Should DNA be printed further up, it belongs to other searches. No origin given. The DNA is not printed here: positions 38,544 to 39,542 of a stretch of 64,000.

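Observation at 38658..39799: HTH-Panacea (DUF4065) antitoxin-like gene translationally coupled to an unclassified 135-aa partner: candidate toxin-antitoxin pair with a novel toxin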

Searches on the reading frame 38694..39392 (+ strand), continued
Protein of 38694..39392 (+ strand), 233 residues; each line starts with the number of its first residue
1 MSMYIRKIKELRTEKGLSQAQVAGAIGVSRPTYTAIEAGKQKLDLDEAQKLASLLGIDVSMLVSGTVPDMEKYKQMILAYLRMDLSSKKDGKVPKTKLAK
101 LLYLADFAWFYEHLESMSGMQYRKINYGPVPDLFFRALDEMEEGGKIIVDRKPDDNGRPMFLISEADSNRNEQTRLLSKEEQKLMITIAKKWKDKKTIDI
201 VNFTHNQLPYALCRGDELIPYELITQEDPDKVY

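Call 60: find_homologous_proteins(query=window:38694-39392:+, max_evalue=0.001)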
Query window:38694-39392:+ (233 aa): 3137 proteins with E <= 0.001 among 3601 candidates; the best 120 are listed.
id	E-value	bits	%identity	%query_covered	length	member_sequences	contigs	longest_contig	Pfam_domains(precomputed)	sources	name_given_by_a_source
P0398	9.1e-148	508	100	99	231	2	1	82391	PF12844.14,PF13274.12,PF01381.29,PF13560.13,PF13443.13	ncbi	-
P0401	6.3e-112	391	79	100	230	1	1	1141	PF12844.14,PF13274.12,PF01381.29,PF13560.13,PF13443.13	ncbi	-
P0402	1.6e-111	389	76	100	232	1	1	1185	PF12844.14,PF13274.12,PF01381.29,PF13560.13,PF13443.13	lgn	-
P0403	2.6e-111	389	78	100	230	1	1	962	PF12844.14,PF13274.12,PF01381.29,PF13560.13,PF13443.13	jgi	jgi:DNA-binding XRE family transcriptional regulator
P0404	4.2e-111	388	79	100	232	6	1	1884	PF12844.14,PF20432.5,PF13274.12,PF01381.29,PF13560.13,PF13443.13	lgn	-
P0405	3.5e-110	385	76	100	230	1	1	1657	PF12844.14,PF20432.5,PF13274.12,PF01381.29,PF13560.13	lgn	-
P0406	4.5e-110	385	78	100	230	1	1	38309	PF12844.14,PF13274.12,PF01381.29,PF13560.13,PF13443.13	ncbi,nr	ncbi:MAG: helix-turn-helix domain-containing protein [Candidatus Pacebacteria bacterium]|nr:helix-tu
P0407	5.6e-110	384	76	100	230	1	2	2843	PF13744.13,PF12844.14,PF20432.5,PF13274.12,PF01381.29,PF13560.13,PF13443.13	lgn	-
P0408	6.6e-110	384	77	99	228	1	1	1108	PF12844.14,PF20432.5,PF13274.12,PF01381.29,PF13560.13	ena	-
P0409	8.5e-110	384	77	100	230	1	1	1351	PF12844.14,PF20432.5,PF13274.12,PF01381.29,PF13560.13,PF13443.13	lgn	-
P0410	1.8e-109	383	78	100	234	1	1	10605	PF12844.14,PF20432.5,PF13274.12,PF01381.29,PF13560.13,PF13443.13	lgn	-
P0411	9.3e-109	380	76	100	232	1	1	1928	PF12844.14,PF20432.5,PF13274.12,PF01381.29,PF13560.13,PF13443.13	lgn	-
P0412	1.2e-108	380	76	100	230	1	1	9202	PF12844.14,PF20432.5,PF13274.12,PF01381.29,PF13560.13,PF13443.13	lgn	-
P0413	1.8e-108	379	77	99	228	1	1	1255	PF12844.14,PF13274.12,PF01381.29,PF13560.13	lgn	-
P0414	1.8e-108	379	75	100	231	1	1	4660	PF12844.14,PF13274.12,PF01381.29,PF13560.13,PF13443.13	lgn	-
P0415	2.0e-108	379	76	100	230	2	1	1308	PF12844.14,PF20432.5,PF13274.12,PF01381.29,PF13560.13,PF13443.13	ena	-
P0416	4.2e-108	378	76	100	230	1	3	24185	PF12844.14,PF20432.5,PF13274.12,PF01381.29,PF13560.13,PF13443.13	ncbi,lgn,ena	-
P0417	4.8e-108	378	76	100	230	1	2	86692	PF12844.14,PF20432.5,PF13274.12,PF01381.29,PF13560.13,PF13443.13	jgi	jgi:DNA-binding XRE family transcriptional regulator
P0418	5.1e-108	378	77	100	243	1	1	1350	PF12844.14,PF13274.12,PF01381.29,PF13560.13,PF13443.13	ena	-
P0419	7.4e-108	377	77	100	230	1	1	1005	PF12844.14,PF20432.5,PF13274.12,PF01381.29,PF13560.13,PF13443.13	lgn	-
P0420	1.3e-107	377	76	100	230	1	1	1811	PF12844.14,PF20432.5,PF13274.12,PF01381.29,PF13560.13,PF13443.13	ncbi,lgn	-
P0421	1.4e-107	376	76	100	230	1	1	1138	PF12844.14,PF20432.5,PF13274.12,PF01381.29,PF13560.13,PF13443.13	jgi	jgi:DNA-binding XRE family transcriptional regulator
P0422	2.3e-107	376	76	100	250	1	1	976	PF12844.14,PF20432.5,PF13274.12,PF01381.29,PF13560.13,PF13443.13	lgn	-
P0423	5.0e-107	375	75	100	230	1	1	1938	PF12844.14,PF20432.5,PF13274.12,PF01381.29,PF13560.13,PF13443.13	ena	-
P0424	1.2e-106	374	75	100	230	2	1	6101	PF12844.14,PF20432.5,PF13274.12,PF01381.29,PF13560.13,PF13443.13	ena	-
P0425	2.0e-106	373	76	100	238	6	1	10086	PF12844.14,PF20432.5,PF13274.12,PF01381.29,PF13560.13,PF13443.13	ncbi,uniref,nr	ncbi:MAG: hypothetical protein COV91_03835 [Candidatus Taylorbacteria bacterium CG11_big_fil_rev_8_2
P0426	2.1e-106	373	75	100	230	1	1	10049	PF12844.14,PF20432.5,PF13274.12,PF01381.29,PF13560.13,PF13443.13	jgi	jgi:DNA-binding XRE family transcriptional regulator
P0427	2.5e-106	372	75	100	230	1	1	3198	PF12844.14,PF20432.5,PF13274.12,PF01381.29,PF13560.13,PF13443.13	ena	-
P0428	3.2e-106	372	74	100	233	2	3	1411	PF12844.14,PF20432.5,PF13274.12,PF01381.29,PF13560.13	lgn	-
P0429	3.6e-106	372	73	100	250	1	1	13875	PF12844.14,PF20432.5,PF13274.12,PF01381.29,PF13560.13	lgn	-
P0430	5.6e-106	371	75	100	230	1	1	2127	PF12844.14,PF13274.12,PF01381.29,PF13560.13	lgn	-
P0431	9.9e-106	370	75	100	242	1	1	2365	PF12844.14,PF20432.5,PF13274.12,PF01381.29,PF13560.13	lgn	-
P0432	1.0e-105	370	73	100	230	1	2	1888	PF12844.14,PF20432.5,PF13274.12,PF01381.29,PF13560.13,PF13443.13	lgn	-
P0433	1.2e-105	370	75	100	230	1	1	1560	PF12844.14,PF20432.5,PF13274.12,PF01381.29,PF13560.13,PF13443.13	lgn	-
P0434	1.2e-105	370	74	100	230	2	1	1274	PF12844.14,PF20432.5,PF13274.12,PF01381.29,PF13560.13,PF13443.13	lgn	-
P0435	1.3e-105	370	75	99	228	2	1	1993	PF12844.14,PF13274.12,PF01381.29,PF13560.13,PF13443.13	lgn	-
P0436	1.7e-105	370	75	99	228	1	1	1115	PF12844.14,PF13274.12,PF01381.29,PF13560.13,PF13443.13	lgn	-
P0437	2.0e-105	370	72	100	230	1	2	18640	PF12844.14,PF20432.5,PF13274.12,PF01381.29,PF13560.13,PF13443.13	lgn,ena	-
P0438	2.4e-105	369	75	100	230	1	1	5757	PF12844.14,PF20432.5,PF13274.12,PF01381.29,PF13560.13,PF13443.13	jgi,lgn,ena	-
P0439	3.3e-105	369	74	100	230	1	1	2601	PF12844.14,PF20432.5,PF13274.12,PF01381.29,PF13560.13,PF13443.13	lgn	-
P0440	3.5e-105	369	75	100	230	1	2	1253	PF12844.14,PF20432.5,PF13274.12,PF01381.29,PF13560.13,PF13443.13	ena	-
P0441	3.9e-105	369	73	100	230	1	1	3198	PF12844.14,PF13274.12,PF01381.29,PF13560.13,PF13443.13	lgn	-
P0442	6.9e-105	368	75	100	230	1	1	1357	PF12844.14,PF20432.5,PF13274.12,PF01381.29,PF13560.13,PF13443.13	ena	-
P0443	6.9e-105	368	74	100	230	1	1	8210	PF12844.14,PF13274.12,PF01381.29,PF13560.13,PF13443.13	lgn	-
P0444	1.2e-104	367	74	100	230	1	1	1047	PF12844.14,PF20432.5,PF13274.12,PF01381.29,PF13560.13,PF13443.13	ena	-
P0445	1.3e-104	367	73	100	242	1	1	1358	PF12844.14,PF20432.5,PF13274.12,PF01381.29,PF13560.13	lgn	-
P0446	1.5e-104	367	72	100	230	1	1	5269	PF12844.14,PF20432.5,PF13274.12,PF01381.29,PF13560.13,PF13443.13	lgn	-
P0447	1.6e-104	367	74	100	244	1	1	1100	PF20432.5,PF13274.12,PF01381.29,PF13560.13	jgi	jgi:DNA-binding XRE family transcriptional regulator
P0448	1.8e-104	366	74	99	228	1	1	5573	PF12844.14,PF20432.5,PF13274.12,PF01381.29,PF13560.13,PF13443.13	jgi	jgi:DNA-binding XRE family transcriptional regulator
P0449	1.9e-104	366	73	100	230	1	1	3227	PF12844.14,PF20432.5,PF13274.12,PF01381.29,PF13560.13,PF13443.13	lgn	-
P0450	1.9e-104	366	73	100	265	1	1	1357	PF12844.14,PF20432.5,PF13274.12,PF01381.29,PF13560.13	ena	-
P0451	2.2e-104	366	74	100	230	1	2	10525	PF12844.14,PF13274.12,PF01381.29,PF13560.13,PF13443.13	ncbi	-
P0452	2.4e-104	366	73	98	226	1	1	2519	PF12844.14,PF13274.12,PF01381.29,PF13560.13,PF13443.13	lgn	-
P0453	2.7e-104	366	74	99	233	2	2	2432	PF12844.14,PF13274.12,PF01381.29,PF13560.13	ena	-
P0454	3.9e-104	365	74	100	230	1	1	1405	PF12844.14,PF20432.5,PF13274.12,PF01381.29,PF13560.13,PF13443.13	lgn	-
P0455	5.4e-104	365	72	100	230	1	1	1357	PF12844.14,PF20432.5,PF13274.12,PF01381.29,PF13560.13,PF13443.13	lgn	-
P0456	6.0e-104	365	74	99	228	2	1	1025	PF12844.14,PF20432.5,PF13274.12,PF01381.29,PF13560.13,PF13443.13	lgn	-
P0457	6.9e-104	364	74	99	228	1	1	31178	PF12844.14,PF20432.5,PF13274.12,PF01381.29,PF13560.13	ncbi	-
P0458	7.4e-104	364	73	100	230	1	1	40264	PF12844.14,PF13274.12,PF01381.29,PF13560.13,PF13443.13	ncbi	ncbi:hypothetical protein BH11PAT2_BH11PAT2_09380 [soil metagenome]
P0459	1.1e-103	364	71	100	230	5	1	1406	PF12844.14,PF13274.12,PF01381.29,PF13560.13,PF13443.13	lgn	-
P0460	1.9e-103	363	73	100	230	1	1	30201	PF12844.14,PF13274.12,PF01381.29,PF13560.13,PF13443.13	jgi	jgi:transcriptional regulator with XRE-family HTH domain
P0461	2.0e-103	363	73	100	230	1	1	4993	PF12844.14,PF20432.5,PF13274.12,PF01381.29,PF13560.13,PF13443.13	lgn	-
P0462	2.1e-103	363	73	99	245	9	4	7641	PF12844.14,PF20432.5,PF13274.12,PF01381.29,PF13560.13,PF13443.13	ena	-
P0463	3.0e-103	362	70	100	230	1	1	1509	PF12844.14,PF13274.12,PF01381.29,PF13560.13,PF13443.13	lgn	-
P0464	3.0e-103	362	73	100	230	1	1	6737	PF12844.14,PF20432.5,PF13274.12,PF01381.29,PF13560.13,PF13443.13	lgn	-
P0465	3.1e-103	362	74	100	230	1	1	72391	PF12844.14,PF13274.12,PF01381.29,PF13560.13,PF13443.13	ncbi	-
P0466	3.2e-103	362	73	99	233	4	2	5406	PF12844.14,PF20432.5,PF13274.12,PF01381.29,PF13560.13,PF13443.13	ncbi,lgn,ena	ncbi:MAG: helix-turn-helix domain-containing protein [Candidatus Taylorbacteria bacterium]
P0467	3.3e-103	362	71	100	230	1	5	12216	PF12844.14,PF13274.12,PF01381.29,PF13560.13,PF13443.13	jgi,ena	-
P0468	3.7e-103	362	75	100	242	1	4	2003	PF12844.14,PF20432.5,PF13274.12,PF01381.29,PF13560.13,PF13443.13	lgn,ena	-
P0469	4.3e-103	362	72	100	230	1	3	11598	PF12844.14,PF20432.5,PF13274.12,PF01381.29,PF13560.13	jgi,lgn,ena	-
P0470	4.4e-103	362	73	100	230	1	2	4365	PF12844.14,PF13274.12,PF01381.29,PF13560.13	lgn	-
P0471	4.5e-103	362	71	99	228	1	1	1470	PF12844.14,PF20432.5,PF13274.12,PF01381.29,PF13560.13,PF13443.13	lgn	-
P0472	4.7e-103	362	73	100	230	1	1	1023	PF12844.14,PF13274.12,PF01381.29,PF13560.13,PF13443.13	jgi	jgi:DNA-binding XRE family transcriptional regulator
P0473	5.0e-103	362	73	99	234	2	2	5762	PF12844.14,PF13274.12,PF01381.29,PF13560.13,PF13443.13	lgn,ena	-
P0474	5.5e-103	362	73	100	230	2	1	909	PF12844.14,PF13274.12,PF01381.29,PF13560.13,PF13443.13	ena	-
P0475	5.9e-103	361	73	100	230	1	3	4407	PF12844.14,PF20432.5,PF13274.12,PF01381.29,PF13560.13,PF13443.13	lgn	-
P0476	6.1e-103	361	72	99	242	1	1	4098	PF12844.14,PF20432.5,PF13274.12,PF01381.29,PF13560.13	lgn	-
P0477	6.2e-103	361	72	99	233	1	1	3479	PF12844.14,PF20432.5,PF13274.12,PF01381.29,PF13560.13,PF13443.13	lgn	-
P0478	7.0e-103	361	73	100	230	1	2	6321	PF12844.14,PF13274.12,PF01381.29,PF13560.13,PF13443.13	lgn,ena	-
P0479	8.1e-103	361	73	100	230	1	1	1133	PF12844.14,PF13274.12,PF01381.29,PF13560.13,PF13443.13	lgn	-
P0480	9.5e-103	361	73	100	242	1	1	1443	PF12844.14,PF20432.5,PF13274.12,PF01381.29,PF13560.13,PF13443.13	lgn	-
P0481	1.1e-102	361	73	100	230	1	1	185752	PF12844.14,PF20432.5,PF13274.12,PF01381.29,PF13560.13,PF13443.13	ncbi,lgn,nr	ncbi:MAG: helix-turn-helix domain-containing protein [bacterium]|nr:helix-turn-helix domain-containi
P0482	1.1e-102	361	71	100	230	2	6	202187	PF12844.14,PF20432.5,PF13274.12,PF01381.29,PF13560.13,PF13443.13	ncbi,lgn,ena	-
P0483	1.2e-102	360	73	100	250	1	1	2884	PF12844.14,PF13274.12,PF01381.29,PF13560.13,PF13443.13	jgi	jgi:transcriptional regulator with XRE-family HTH domain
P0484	1.3e-102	360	73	100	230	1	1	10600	PF12844.14,PF20432.5,PF13274.12,PF01381.29,PF13560.13,PF13443.13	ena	-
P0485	2.3e-102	359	72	98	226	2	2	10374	PF12844.14,PF20432.5,PF13274.12,PF01381.29,PF13560.13,PF13443.13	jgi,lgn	jgi:DNA-binding XRE family transcriptional regulator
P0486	2.3e-102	359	73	100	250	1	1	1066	PF12844.14,PF13274.12,PF01381.29,PF13560.13,PF13443.13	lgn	-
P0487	2.4e-102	359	71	100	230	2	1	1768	PF12844.14,PF20432.5,PF13274.12,PF01381.29,PF13560.13,PF13443.13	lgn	-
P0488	3.1e-102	359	73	100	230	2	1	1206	PF12844.14,PF20432.5,PF13274.12,PF01381.29,PF13560.13,PF13443.13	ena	-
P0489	3.1e-102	359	73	99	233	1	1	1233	PF12844.14,PF13274.12,PF01381.29,PF13560.13,PF13443.13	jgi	-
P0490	3.2e-102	359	71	100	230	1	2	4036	PF12844.14,PF13274.12,PF01381.29,PF13560.13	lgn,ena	-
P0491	3.2e-102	359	71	99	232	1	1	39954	PF13412.13,PF12844.14,PF20432.5,PF13274.12,PF01381.29,PF13560.13,PF13443.13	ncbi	ncbi:MAG: helix-turn-helix domain-containing protein [Minisyncoccia bacterium]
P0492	4.0e-102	359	73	99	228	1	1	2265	PF12844.14,PF20432.5,PF13274.12,PF01381.29,PF13560.13,PF13443.13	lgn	-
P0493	4.0e-102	359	73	99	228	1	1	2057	PF12844.14,PF20432.5,PF13274.12,PF01381.29,PF13560.13,PF13443.13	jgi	-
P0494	4.6e-102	358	72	100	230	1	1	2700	PF12844.14,PF20432.5,PF13274.12,PF01381.29,PF13560.13,PF13443.13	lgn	-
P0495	4.8e-102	358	73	99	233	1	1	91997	PF12844.14,PF20432.5,PF13274.12,PF01381.29,PF13560.13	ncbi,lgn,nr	ncbi:MAG: DUF4065 domain-containing protein [bacterium]|nr:DUF4065 domain-containing protein [bacter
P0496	6.1e-102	358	73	100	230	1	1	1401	PF12844.14,PF20432.5,PF13274.12,PF01381.29,PF13560.13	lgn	-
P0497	6.1e-102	358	73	99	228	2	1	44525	PF12844.14,PF20432.5,PF13274.12,PF01381.29,PF13560.13,PF13443.13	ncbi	-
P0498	6.5e-102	358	72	100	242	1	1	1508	PF12844.14,PF20432.5,PF13274.12,PF01381.29,PF13560.13,PF13443.13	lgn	-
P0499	7.2e-102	358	70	100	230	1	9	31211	PF12844.14,PF13274.12,PF01381.29,PF13560.13,PF13443.13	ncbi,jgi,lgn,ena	-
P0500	8.4e-102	358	72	100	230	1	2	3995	PF12844.14,PF13274.12,PF01381.29,PF13560.13,PF13443.13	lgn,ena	-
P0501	8.5e-102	358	72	100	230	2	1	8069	PF12844.14,PF20432.5,PF13274.12,PF01381.29,PF13560.13,PF13443.13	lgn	-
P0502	8.8e-102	358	70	100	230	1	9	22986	PF12844.14,PF13274.12,PF01381.29,PF13560.13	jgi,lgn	jgi:DNA-binding XRE family transcriptional regulator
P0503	9.4e-102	357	70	100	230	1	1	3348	PF12844.14,PF13274.12,PF01381.29,PF13560.13,PF13443.13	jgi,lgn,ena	-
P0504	9.6e-102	357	73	100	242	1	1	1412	PF12844.14,PF20432.5,PF13274.12,PF01381.29,PF13560.13,PF13443.13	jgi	jgi:DNA-binding XRE family transcriptional regulator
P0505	1.1e-101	357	71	98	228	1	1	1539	PF12844.14,PF20432.5,PF13274.12,PF01381.29,PF13560.13,PF13443.13,PF21291.4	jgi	-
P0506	1.1e-101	357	72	100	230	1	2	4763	PF12844.14,PF20432.5,PF13274.12,PF01381.29,PF13560.13,PF13443.13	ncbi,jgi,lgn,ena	-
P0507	1.1e-101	357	73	99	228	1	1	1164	PF12844.14,PF20432.5,PF13274.12,PF01381.29,PF13560.13,PF13443.13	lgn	-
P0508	1.2e-101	357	72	100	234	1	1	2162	PF12844.14,PF20432.5,PF13274.12,PF01381.29,PF13560.13,PF13443.13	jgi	-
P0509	1.3e-101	357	72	99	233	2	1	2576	PF12844.14,PF20432.5,PF13274.12,PF01381.29,PF13560.13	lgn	-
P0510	1.3e-101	357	71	100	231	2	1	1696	PF12844.14,PF13274.12,PF01381.29,PF13560.13,PF13443.13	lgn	-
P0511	1.5e-101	357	70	100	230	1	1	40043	PF12844.14,PF13274.12,PF01381.29,PF13560.13,PF13443.13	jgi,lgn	jgi:transcriptional regulator with XRE-family HTH domain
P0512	1.7e-101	357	72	100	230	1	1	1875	PF12844.14,PF20432.5,PF13274.12,PF01381.29,PF13560.13,PF13443.13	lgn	-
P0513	1.7e-101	357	72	98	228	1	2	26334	PF12844.14,PF13274.12,PF01381.29,PF13560.13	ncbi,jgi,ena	jgi:transcriptional regulator with XRE-family HTH domain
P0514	1.7e-101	357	71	100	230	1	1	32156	PF12844.14,PF20432.5,PF13274.12,PF01381.29,PF13560.13,PF13443.13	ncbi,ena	-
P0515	1.9e-101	356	71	99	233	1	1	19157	PF12844.14,PF20432.5,PF13274.12,PF01381.29,PF13560.13,PF13443.13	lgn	-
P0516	2.1e-101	356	71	100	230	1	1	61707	PF12844.14,PF13274.12,PF01381.29,PF13560.13,PF13443.13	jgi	jgi:DNA-binding XRE family transcriptional regulator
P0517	2.1e-101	356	71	99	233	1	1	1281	PF12844.14,PF20432.5,PF13274.12,PF01381.29,PF13560.13,PF13443.13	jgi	jgi:DNA-binding XRE family transcriptional regulator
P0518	2.3e-101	356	71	100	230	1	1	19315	PF12844.14,PF13274.12,PF01381.29,PF13560.13,PF13443.13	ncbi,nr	ncbi:MAG: DUF4065 domain-containing protein [Candidatus Andersenbacteria bacterium]|nr:DUF4065 domai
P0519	2.3e-101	356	70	100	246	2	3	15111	PF12844.14,PF13274.12,PF01381.29,PF13560.13,PF13443.13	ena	-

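Call 67: predict_structure(alignment_id=A3)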
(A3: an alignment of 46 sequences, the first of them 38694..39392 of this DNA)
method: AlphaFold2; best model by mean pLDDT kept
length: 233 residues; sequences in the alignment: 46
mean_pLDDT: 80.3   pTM: 0.69
mean pLDDT of the five models: 80.3, 77.4, 75.7, 74.4, 71.9
residues with pLDDT >= 90: 86; 70-90: 100; 50-70: 25; < 50: 22
segments of 3 or more residues with pLDDT < 50: 123-127, 217-233
pLDDT, mean of each block of 10 residues (from residue 1): 77 90 94 91 89 83 75 94 82 89 87 77 52 85 94 78 91 89 94 88 70 51 41 34
secondary structure, 60 per line:
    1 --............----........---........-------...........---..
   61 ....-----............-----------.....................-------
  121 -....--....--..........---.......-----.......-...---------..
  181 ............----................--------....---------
elements in order: H3-14 H19-26 H30-37 H45-55 H59-64 H70-81 H95-113 E122-125 E128-131 H134-143 E147-153 E159-165 H179-192 H197-212 H221-224

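Call 71: fold_search(model_id=the predicted structure, library=pdb)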
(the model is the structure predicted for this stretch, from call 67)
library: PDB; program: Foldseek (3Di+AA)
matches with E <= 10: 750; with E <= 0.001: 0
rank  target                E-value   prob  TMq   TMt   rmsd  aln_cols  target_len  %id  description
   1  6xgt_A                1.6e-03  1.00  0.26  0.37  17.1       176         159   16  Crystal structure of cyanase from the thermophilic fungus Thermomyces lanuginosus (released 2021-01-27)
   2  2b5a_B                3.5e-03  1.00  0.26  0.74   1.6        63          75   28  C.BclI, Control Element of the BclI Restriction-Modification System (released 2006-01-03)
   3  6xgt_C                4.2e-03  1.00  0.26  0.37  18.6       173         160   17  Crystal structure of cyanase from the thermophilic fungus Thermomyces lanuginosus (released 2021-01-27)
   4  5fd4_A                4.5e-03  1.00  0.25  0.19  12.8       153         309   19  Crystal Structure of ComR from Streptococcus suis (released 2016-11-02)
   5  2b5a_A                4.7e-03  1.00  0.25  0.71   1.7        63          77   28  C.BclI, Control Element of the BclI Restriction-Modification System (released 2006-01-03)
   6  6jq1_B                5.0e-03  1.00  0.25  0.44   6.8        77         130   28  Crystal Structure of DdrO from Deinococcus geothermalis (released 2019-08-28)
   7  9k3w_A                5.8e-03  1.00  0.22  0.78   1.2        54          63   44  Crystal structure of putative transcription regulator (dr_2454) from Deinococcus radiodurans (released 2025-10-22)
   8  2b5a_C                7.9e-03  1.00  0.25  0.72   1.6        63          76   28  C.BclI, Control Element of the BclI Restriction-Modification System (released 2006-01-03)
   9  2iv1_A                7.9e-03  1.00  0.24  0.34  16.9       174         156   17  SITE DIRECTED MUTAGENESIS OF KEY RESIDUES INVOLVED IN THE CATALYTIC MECHANISM OF CYANASE (released 2008-10-28)
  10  7yk3_D                8.3e-03  1.00  0.41  0.49   4.9       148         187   14  Crystal structure of DarTG toxin-antitoxin complex from Mycobacterium tuberculosis (released 2023-05-31)
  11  1pra_MODEL_1_A        8.7e-03  1.00  0.26  0.80   1.5        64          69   33  DETERMINATION OF THE NUCLEAR MAGNETIC RESONANCE SOLUTION STRUCTURE OF THE DNA-BINDING DOMAIN (RESIDUES 1 TO 69 (released 1993-10-31)
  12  9k3w_B                9.2e-03  1.00  0.23  0.77   1.1        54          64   44  Crystal structure of putative transcription regulator (dr_2454) from Deinococcus radiodurans (released 2025-10-22)
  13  6jq1_A                9.2e-03  1.00  0.25  0.44   1.5        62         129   34  Crystal Structure of DdrO from Deinococcus geothermalis (released 2019-08-28)
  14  6rnz_A                1.0e-02  1.00  0.26  0.82   2.5        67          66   31  Crystal structure of the N-terminal HTH DNA-binding domain of the essential repressor DdrO from radiation-resistant De (released 2019-10-09)
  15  7t5u                  1.1e-02  1.00  0.25  0.82   1.4        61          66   24  Structure of E. coli MS115-1 CapH N-terminal domain (released 2022-09-14)
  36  7yk3_B                2.6e-02  1.00  0.38  0.46   5.8       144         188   14  Crystal structure of DarTG toxin-antitoxin complex from Mycobacterium tuberculosis (released 2023-05-31)
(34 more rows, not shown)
